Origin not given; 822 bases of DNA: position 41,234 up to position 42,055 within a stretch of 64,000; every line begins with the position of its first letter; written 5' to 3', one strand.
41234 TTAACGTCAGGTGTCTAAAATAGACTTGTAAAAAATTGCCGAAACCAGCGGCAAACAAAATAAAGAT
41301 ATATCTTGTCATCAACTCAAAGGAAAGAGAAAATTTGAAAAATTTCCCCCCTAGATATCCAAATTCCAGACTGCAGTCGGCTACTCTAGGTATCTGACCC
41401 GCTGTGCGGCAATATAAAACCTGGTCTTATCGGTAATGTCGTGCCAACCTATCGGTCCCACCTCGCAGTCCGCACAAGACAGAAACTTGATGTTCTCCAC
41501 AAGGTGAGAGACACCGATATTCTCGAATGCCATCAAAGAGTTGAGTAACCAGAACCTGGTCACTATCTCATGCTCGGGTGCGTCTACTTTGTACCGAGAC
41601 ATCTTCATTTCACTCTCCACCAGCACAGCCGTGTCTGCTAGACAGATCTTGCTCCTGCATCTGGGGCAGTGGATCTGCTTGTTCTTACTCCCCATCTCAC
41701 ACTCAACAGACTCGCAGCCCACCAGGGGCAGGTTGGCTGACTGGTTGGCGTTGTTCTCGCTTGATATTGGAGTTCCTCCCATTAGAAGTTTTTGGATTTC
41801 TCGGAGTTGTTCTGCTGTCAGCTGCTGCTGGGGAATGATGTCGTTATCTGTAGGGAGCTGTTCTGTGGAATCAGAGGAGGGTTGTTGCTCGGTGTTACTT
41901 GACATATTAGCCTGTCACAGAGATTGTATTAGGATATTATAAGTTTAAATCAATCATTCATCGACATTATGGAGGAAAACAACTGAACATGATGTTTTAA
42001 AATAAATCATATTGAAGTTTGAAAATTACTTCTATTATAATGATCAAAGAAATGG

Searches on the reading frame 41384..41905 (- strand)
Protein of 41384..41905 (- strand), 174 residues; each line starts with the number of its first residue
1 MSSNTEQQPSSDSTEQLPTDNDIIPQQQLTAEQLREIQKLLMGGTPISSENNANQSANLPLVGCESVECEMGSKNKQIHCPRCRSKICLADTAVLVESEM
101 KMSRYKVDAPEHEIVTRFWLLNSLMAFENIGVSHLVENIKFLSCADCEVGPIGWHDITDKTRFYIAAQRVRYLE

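Call 56: search_protein_families(library=pfam, proteins=[window:41384-41905:-], max_evalue=0.001)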
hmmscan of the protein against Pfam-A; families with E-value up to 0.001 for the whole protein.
seq(174 aa): 1 family
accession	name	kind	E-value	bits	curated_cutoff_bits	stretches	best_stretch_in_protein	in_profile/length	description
PF04421.21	Mss4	-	1.9e-28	99.1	22.6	1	75-171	3-103/104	Mss4 protein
